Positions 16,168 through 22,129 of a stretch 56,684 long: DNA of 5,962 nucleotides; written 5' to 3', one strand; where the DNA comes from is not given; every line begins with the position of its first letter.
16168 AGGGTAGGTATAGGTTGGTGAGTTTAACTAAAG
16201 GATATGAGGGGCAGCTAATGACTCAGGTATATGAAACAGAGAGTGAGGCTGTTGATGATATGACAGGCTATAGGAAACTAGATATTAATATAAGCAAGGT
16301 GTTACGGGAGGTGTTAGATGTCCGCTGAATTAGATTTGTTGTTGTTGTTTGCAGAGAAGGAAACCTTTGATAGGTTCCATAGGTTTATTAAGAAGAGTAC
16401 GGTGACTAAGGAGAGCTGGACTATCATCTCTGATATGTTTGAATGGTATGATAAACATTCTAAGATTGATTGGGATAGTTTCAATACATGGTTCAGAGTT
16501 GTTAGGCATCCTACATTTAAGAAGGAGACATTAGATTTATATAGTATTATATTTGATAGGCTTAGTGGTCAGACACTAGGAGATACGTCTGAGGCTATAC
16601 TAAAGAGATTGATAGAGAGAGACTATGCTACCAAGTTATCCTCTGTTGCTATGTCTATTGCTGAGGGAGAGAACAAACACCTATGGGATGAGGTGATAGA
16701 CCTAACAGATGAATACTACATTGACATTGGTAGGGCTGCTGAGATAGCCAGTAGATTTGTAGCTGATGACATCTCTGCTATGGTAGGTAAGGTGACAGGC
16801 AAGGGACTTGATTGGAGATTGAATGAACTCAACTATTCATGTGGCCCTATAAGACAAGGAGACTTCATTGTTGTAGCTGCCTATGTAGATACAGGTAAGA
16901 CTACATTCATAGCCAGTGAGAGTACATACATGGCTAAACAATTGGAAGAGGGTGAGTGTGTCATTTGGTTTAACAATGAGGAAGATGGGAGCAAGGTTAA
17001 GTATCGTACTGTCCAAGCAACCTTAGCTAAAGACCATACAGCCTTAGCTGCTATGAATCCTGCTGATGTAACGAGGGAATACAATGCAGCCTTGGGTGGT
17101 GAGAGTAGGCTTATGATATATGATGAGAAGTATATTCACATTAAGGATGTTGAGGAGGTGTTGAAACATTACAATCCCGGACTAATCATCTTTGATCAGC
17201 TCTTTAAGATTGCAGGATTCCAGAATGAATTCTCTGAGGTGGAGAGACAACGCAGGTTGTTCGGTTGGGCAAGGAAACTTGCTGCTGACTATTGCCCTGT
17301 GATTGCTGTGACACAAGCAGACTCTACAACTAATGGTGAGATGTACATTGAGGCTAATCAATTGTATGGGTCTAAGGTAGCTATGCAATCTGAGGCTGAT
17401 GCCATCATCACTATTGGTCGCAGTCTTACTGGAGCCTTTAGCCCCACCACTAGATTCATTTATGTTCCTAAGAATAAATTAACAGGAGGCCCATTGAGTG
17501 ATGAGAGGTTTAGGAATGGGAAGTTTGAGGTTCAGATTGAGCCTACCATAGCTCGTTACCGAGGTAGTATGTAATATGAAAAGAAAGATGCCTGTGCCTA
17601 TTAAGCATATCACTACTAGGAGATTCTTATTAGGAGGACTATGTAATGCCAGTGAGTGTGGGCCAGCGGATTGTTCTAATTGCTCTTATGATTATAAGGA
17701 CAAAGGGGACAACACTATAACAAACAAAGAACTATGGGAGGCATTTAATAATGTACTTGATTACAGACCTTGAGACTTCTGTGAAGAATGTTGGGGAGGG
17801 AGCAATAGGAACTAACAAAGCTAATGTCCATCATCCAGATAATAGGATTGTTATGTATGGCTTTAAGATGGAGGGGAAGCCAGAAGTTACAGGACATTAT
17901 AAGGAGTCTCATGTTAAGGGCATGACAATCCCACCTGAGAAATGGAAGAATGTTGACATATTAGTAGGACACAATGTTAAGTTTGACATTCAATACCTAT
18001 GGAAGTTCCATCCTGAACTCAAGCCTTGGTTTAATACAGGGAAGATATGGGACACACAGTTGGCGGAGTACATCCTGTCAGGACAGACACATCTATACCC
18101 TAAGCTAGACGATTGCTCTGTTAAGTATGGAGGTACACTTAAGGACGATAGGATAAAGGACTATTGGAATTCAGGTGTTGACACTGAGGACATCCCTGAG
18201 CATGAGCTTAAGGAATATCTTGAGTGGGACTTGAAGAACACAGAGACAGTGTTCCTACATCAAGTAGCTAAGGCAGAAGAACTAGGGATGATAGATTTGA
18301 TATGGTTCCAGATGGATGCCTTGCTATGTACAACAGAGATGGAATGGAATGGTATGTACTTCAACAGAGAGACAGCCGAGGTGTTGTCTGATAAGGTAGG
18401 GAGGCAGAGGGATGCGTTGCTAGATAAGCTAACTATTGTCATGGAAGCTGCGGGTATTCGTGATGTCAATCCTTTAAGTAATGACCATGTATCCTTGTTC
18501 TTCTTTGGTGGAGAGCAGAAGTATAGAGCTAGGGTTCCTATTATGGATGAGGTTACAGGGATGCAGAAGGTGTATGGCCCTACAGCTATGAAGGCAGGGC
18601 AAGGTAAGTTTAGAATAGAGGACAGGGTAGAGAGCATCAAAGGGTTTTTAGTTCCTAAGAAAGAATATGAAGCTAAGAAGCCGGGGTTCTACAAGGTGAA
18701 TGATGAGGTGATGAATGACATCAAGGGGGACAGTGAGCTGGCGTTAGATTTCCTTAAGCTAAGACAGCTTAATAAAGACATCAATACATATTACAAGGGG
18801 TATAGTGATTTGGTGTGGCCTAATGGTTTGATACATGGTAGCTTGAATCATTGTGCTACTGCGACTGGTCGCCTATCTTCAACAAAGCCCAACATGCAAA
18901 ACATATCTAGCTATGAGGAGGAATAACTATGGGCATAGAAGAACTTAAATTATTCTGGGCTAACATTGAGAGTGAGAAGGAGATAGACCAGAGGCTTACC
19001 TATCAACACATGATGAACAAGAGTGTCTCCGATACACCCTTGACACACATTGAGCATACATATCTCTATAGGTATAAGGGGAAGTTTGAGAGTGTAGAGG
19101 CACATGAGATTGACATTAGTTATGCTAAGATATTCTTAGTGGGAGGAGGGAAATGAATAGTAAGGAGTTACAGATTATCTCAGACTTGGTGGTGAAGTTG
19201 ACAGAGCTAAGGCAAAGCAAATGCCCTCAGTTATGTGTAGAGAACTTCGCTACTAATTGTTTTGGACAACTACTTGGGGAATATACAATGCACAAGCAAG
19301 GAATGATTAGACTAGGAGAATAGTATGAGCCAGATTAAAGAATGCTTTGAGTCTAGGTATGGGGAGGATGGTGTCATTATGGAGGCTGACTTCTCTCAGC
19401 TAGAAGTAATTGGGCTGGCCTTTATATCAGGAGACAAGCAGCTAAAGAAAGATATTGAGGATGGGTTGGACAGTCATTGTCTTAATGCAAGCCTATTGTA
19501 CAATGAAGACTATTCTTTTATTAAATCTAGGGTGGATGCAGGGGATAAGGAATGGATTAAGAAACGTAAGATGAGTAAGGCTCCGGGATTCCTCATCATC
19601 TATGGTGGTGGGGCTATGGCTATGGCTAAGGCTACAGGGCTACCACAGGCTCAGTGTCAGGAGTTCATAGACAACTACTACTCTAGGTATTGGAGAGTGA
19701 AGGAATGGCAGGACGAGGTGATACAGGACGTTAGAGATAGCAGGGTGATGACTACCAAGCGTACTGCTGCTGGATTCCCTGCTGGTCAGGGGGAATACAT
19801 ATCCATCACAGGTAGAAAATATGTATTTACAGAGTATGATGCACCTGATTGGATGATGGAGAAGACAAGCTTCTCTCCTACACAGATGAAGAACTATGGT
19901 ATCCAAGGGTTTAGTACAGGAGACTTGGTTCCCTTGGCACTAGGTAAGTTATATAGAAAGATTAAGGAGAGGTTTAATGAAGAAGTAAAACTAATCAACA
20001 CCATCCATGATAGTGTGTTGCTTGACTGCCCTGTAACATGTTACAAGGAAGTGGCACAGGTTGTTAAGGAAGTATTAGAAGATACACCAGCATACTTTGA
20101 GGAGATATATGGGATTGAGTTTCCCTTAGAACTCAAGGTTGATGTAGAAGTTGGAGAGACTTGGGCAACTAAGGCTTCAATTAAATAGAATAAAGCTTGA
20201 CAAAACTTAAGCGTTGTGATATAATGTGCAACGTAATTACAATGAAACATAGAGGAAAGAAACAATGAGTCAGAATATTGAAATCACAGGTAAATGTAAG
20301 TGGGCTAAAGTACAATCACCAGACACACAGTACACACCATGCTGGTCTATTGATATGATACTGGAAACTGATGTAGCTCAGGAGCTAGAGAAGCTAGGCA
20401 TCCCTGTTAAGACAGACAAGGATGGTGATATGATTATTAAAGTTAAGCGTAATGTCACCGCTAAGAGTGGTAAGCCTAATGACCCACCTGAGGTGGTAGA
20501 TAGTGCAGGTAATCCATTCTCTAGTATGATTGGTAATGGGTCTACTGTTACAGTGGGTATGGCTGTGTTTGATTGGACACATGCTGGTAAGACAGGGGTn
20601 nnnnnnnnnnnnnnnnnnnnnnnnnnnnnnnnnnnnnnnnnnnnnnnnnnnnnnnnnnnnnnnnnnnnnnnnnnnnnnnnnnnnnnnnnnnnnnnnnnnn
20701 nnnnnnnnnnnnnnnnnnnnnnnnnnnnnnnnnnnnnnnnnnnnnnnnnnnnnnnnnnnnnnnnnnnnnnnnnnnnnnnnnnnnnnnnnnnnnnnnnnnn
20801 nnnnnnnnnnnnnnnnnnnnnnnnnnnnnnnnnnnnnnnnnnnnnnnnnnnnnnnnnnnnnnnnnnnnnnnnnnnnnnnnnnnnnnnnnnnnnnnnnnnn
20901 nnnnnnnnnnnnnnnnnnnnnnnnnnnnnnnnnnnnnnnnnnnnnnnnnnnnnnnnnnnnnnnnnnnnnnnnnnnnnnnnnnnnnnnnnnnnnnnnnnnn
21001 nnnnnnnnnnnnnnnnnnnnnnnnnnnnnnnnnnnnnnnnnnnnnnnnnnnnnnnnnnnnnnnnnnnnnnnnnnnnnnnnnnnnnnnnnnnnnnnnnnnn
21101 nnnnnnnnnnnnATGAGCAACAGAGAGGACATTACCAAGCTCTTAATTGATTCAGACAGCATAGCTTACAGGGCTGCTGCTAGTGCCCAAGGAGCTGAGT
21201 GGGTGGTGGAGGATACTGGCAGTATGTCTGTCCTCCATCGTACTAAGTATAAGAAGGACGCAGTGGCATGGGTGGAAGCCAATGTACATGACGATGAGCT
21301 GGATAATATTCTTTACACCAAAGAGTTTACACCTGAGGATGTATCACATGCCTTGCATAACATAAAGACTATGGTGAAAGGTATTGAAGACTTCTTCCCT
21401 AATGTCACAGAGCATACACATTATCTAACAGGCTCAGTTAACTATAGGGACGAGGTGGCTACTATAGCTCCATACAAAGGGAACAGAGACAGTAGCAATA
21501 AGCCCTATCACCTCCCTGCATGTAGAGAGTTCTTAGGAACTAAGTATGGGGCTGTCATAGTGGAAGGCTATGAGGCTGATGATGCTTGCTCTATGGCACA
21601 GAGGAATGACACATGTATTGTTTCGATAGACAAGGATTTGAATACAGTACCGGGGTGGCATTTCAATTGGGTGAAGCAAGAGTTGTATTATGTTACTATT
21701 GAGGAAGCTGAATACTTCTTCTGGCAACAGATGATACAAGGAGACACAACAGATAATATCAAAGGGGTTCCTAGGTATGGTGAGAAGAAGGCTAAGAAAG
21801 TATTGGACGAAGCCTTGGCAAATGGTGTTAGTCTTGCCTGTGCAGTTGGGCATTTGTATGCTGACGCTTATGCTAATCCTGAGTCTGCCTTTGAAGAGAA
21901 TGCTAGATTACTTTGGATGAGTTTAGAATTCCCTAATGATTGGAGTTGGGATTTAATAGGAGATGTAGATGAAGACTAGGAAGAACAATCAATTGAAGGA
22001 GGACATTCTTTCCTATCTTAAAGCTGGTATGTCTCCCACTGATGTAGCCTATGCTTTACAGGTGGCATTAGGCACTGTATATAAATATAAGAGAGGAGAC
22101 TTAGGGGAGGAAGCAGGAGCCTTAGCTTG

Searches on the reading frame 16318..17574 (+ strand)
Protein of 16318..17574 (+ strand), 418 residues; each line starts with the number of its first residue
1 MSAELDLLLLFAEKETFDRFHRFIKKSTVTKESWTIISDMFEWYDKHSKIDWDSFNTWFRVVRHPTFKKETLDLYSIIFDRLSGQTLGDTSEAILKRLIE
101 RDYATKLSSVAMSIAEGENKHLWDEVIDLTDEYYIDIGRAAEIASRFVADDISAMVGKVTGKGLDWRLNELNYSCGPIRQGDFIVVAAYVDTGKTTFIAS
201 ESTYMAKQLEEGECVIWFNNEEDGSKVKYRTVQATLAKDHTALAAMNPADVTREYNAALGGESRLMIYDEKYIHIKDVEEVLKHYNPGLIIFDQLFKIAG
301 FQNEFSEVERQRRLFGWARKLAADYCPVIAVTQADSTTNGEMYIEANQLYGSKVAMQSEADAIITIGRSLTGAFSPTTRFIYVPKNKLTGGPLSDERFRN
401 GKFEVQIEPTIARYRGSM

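Call 49: search_protein_families(library=pfam, proteins=[window:16318-17574:+], max_evalue=0.01)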
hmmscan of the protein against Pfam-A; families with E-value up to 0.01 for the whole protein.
window:16318-17574:+ (418 aa): 3 families
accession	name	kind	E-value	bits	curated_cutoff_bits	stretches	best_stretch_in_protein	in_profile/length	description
PF03796.21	DnaB_C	-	8.8e-09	35.5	27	1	163-335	1-179/255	DnaB-like helicase C terminal domain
PF13481.12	AAA_25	-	6.7e-08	32.8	27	1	162-332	13-188/195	AAA domain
PF02924.19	HDPD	-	0.0088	16.6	29.1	0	202-254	36-91/116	Bacteriophage lambda head decoration protein D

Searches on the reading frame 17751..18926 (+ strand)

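Call 49: search_protein_families(library=pfam, proteins=[window:17751-18926:+], max_evalue=0.01)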
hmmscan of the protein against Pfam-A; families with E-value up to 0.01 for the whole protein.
window:17751-18926:+ (391 aa): 1 family
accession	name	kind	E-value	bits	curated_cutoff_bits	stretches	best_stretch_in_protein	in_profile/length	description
PF00476.26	DNA_pol_A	-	1.8e-15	57.2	34.3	1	305-389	47-135/381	DNA polymerase family A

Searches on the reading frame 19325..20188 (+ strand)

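Call 49: search_protein_families(library=pfam, proteins=[window:19325-20188:+], max_evalue=0.01)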
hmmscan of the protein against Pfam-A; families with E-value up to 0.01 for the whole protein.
window:19325-20188:+ (287 aa): 1 family
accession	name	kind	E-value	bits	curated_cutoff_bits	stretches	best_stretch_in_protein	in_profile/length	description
PF00476.26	DNA_pol_A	-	2.7e-35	122.5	34.3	1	3-281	140-380/381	DNA polymerase family A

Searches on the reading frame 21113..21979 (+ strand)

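Call 49: search_protein_families(library=pfam, proteins=[window:21113-21979:+], max_evalue=0.01)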
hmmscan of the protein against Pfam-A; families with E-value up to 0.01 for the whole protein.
window:21113-21979:+ (288 aa): 2 families
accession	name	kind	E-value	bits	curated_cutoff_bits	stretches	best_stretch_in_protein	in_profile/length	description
PF01367.25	5_3_exonuc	-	7.2e-06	26.9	40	1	207-233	11-37/97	5'-3' exonuclease, C-terminal SAM fold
PF02739.22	5_3_exonuc_N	-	0.00033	20.8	34.3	1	117-180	66-138/164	5'-3' exonuclease, N-terminal resolvase-like domain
